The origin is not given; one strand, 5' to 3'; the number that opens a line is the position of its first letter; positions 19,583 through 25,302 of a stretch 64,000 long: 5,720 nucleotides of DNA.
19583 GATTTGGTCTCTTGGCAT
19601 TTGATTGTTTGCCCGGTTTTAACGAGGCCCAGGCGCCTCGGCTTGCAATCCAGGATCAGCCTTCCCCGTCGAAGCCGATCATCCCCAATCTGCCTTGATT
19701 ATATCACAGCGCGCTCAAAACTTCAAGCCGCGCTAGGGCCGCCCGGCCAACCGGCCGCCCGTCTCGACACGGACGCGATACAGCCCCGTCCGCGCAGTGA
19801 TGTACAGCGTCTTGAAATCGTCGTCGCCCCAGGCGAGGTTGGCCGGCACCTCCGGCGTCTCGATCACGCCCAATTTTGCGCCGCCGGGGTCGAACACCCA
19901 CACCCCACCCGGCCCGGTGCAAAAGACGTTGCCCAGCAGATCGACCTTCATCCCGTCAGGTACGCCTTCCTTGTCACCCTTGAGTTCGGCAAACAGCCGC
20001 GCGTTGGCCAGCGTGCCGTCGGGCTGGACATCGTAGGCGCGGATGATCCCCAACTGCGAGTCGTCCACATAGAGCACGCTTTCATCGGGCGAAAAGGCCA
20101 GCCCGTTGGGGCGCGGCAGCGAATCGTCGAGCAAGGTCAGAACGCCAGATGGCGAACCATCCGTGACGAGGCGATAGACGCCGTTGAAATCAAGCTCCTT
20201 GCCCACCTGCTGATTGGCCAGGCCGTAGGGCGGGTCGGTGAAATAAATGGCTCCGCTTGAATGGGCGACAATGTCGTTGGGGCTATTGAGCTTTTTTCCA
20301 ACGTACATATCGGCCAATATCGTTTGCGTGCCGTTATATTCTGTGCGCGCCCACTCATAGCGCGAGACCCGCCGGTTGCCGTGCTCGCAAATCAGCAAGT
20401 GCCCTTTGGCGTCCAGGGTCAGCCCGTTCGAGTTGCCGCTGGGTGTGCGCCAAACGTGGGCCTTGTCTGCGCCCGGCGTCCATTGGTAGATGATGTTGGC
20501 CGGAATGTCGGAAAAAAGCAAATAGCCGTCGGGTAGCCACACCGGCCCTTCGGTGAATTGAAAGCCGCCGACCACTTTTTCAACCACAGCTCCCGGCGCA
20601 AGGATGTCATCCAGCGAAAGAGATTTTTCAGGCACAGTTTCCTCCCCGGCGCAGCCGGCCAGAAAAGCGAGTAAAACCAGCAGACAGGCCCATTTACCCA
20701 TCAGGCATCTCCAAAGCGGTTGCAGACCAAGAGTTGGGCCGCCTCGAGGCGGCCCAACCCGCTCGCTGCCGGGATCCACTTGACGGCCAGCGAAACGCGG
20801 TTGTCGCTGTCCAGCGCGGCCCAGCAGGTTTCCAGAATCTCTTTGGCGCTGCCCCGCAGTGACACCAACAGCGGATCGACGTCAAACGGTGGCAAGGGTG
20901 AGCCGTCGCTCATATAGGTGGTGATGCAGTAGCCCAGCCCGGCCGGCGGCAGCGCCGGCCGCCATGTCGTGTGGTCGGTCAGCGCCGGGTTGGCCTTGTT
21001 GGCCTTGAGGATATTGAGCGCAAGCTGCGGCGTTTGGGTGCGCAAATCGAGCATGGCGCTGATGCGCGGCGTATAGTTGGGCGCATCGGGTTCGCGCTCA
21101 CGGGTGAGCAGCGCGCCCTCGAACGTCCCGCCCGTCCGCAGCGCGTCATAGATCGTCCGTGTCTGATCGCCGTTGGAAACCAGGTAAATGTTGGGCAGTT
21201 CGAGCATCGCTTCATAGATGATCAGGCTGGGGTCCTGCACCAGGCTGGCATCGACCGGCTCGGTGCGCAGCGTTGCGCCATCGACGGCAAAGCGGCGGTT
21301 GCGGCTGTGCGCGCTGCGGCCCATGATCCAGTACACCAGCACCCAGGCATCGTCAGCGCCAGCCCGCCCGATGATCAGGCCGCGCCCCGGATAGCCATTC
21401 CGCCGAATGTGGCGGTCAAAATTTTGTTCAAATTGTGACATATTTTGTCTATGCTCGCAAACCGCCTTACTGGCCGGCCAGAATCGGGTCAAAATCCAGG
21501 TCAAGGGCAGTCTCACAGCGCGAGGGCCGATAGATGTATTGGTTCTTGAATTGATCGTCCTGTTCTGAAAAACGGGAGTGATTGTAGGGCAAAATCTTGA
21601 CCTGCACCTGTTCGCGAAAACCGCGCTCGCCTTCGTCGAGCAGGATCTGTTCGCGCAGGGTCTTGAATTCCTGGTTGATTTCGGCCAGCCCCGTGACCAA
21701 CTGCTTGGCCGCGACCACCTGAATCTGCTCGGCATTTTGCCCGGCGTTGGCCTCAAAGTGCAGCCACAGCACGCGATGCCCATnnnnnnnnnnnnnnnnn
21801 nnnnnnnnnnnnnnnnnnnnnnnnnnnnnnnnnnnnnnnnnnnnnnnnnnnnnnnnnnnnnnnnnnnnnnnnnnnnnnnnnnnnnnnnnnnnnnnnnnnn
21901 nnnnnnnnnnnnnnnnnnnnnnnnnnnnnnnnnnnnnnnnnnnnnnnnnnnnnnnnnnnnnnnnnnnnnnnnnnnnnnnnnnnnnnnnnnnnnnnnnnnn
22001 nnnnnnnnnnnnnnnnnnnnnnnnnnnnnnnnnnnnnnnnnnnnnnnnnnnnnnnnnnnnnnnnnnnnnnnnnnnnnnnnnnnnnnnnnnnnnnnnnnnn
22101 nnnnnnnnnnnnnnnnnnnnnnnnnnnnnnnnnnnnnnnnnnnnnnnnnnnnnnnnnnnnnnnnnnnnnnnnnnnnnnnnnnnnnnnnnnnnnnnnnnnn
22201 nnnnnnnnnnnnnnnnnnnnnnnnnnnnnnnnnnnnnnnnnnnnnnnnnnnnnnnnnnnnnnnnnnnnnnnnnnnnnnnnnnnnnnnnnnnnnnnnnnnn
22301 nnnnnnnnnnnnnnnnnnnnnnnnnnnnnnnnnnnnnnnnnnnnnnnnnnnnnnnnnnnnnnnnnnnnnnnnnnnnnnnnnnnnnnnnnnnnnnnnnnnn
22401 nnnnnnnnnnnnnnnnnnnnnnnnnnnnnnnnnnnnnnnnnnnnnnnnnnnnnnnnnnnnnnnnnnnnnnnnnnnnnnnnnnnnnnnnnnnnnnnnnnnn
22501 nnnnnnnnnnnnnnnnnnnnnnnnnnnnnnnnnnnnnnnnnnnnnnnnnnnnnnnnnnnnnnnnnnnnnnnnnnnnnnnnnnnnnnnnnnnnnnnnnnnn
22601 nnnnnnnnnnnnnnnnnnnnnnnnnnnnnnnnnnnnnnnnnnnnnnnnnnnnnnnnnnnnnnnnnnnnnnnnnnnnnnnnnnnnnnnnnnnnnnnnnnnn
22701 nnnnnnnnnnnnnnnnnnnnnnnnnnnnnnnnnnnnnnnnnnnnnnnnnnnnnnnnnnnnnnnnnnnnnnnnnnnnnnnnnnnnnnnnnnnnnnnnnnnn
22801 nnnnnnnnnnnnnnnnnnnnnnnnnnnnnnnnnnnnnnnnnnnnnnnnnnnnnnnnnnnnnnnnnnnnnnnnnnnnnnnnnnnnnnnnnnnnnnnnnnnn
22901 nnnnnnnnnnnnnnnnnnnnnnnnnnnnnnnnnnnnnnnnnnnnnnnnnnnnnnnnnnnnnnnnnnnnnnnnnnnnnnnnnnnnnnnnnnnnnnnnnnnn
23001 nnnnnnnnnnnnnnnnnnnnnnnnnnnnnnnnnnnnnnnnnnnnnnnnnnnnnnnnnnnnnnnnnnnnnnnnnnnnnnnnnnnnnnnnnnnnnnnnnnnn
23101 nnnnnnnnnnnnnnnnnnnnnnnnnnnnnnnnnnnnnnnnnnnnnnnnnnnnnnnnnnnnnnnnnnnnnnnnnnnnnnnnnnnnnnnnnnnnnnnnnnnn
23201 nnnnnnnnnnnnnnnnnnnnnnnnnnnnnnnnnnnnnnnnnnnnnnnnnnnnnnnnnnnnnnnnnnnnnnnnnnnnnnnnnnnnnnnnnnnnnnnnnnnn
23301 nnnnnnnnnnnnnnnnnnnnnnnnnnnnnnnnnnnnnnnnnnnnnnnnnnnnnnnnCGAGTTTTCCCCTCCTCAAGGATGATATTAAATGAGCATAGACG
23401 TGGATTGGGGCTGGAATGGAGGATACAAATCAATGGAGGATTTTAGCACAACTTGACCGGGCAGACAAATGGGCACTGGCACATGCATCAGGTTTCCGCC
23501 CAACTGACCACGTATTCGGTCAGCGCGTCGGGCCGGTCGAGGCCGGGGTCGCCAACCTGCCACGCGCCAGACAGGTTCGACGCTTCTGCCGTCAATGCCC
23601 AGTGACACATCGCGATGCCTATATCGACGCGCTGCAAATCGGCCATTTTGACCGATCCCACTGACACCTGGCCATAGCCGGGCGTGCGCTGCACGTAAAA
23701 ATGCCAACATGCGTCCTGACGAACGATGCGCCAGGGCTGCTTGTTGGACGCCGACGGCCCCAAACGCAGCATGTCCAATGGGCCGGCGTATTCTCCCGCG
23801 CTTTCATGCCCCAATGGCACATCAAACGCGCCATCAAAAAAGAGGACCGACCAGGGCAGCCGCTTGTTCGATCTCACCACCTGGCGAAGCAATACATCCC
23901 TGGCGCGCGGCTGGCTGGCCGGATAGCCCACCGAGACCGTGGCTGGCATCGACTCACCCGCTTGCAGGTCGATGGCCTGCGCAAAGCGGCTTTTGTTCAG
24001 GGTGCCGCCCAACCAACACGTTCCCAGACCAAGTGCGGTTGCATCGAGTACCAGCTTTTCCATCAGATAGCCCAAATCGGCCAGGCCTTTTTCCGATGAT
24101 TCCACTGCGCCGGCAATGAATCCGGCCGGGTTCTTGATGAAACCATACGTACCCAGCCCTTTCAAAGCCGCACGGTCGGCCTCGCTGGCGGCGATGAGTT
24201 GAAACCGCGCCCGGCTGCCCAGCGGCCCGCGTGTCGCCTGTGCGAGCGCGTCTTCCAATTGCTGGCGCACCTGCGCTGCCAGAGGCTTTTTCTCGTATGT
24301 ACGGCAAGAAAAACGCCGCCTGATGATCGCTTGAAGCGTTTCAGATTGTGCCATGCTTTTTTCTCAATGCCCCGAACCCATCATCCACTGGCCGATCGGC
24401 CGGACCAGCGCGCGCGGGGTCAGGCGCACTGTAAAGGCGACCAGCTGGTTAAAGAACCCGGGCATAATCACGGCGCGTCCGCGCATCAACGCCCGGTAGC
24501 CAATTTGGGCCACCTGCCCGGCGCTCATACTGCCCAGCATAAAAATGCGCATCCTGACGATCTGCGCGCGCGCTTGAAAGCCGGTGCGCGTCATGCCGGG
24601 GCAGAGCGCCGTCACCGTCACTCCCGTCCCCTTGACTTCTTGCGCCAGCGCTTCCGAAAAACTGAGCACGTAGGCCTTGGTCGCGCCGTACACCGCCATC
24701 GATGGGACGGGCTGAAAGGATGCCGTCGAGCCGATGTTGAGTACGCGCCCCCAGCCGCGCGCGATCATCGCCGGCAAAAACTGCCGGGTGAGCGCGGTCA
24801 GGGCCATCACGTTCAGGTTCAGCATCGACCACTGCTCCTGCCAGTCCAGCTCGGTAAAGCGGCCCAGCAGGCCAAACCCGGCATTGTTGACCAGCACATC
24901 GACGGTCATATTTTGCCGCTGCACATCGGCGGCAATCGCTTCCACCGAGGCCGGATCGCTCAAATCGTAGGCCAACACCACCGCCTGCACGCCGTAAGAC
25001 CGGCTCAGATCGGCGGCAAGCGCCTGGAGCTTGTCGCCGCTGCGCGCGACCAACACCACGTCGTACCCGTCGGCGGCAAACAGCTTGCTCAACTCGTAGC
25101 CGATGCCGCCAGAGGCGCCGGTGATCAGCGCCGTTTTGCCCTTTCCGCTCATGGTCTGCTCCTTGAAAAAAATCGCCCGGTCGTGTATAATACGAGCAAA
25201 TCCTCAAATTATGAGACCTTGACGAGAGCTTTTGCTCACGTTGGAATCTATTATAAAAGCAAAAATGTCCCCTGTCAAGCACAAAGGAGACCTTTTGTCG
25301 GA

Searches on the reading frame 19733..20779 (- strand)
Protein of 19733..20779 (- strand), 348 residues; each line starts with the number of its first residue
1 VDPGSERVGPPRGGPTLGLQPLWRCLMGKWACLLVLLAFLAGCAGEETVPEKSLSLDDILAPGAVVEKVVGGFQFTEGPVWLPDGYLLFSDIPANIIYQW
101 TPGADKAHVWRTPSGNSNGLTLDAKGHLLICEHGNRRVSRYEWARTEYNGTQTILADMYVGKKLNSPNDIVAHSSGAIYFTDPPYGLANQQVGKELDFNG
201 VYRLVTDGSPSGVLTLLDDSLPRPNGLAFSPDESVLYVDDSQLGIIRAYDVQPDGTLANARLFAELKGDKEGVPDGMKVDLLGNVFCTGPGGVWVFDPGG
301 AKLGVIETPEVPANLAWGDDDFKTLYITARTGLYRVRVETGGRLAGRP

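Call 60: search_protein_families(library=pfam, proteins=[window:19733-20779:-], max_evalue=0.00001)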
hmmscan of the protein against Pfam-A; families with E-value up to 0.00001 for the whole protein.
window:19733-20779:- (348 aa): 1 family
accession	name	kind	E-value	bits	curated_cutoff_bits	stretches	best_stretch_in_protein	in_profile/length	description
PF08450.18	SGL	-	9.3e-50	170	26.3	1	75-329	1-244/246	SMP-30/Gluconolactonase/LRE-like region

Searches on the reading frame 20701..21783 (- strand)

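Call 60: search_protein_families(library=pfam, proteins=[window:20701-21783:-], max_evalue=0.00001)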
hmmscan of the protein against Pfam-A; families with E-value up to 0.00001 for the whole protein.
window:20701-21783:- (360 aa): 1 family
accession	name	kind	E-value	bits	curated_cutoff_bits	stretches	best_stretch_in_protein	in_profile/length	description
PF07826.16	IMP_cyclohyd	-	5.5e-40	137.5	28.1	1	131-337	1-188/192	IMP cyclohydrolase-like protein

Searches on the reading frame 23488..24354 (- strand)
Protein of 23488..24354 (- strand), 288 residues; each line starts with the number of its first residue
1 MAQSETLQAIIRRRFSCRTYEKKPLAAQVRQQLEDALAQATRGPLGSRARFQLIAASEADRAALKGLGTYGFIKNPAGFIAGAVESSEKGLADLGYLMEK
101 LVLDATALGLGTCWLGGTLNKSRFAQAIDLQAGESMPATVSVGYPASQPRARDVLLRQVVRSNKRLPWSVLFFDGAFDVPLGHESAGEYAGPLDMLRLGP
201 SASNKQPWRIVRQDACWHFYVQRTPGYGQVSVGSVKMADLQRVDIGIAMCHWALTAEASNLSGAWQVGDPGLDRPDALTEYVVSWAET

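Call 60: search_protein_families(library=pfam, proteins=[window:23488-24354:-], max_evalue=0.00001)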
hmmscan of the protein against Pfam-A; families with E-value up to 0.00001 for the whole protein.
window:23488-24354:- (288 aa): 2 families
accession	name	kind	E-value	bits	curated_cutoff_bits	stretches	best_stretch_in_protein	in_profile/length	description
PF14512.11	TM1586_NiRdase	-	1.5e-33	116.7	27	1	9-256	4-215/215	Putative TM nitroreductase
PF00881.29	Nitroreductase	-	2e-12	48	23.5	1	82-144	107-167/167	Nitroreductase family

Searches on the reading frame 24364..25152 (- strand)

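Call 60: search_protein_families(library=pfam, proteins=[window:24364-25152:-], max_evalue=0.00001)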
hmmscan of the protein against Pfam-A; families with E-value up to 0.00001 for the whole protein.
window:24364-25152:- (262 aa): 5 families
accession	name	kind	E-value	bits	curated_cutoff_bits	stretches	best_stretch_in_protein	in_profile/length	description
PF00106.31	adh_short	-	2.6e-53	180.9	26.6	1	6-195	1-189/195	short chain dehydrogenase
PF13561.12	adh_short_C2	-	2.8e-35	122.4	27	1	12-195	1-183/236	Enoyl-(Acyl carrier protein) reductase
PF08659.16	KR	-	6.1e-12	46.2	22.6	1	7-183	2-173/180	KR domain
PF13460.12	NAD_binding_10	-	5e-08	33.5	27.2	1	12-217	1-176/184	NAD(P)H-binding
PF01370.27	Epimerase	-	5.3e-07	29.7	20.9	1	8-181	1-167/240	NAD dependent epimerase/dehydratase family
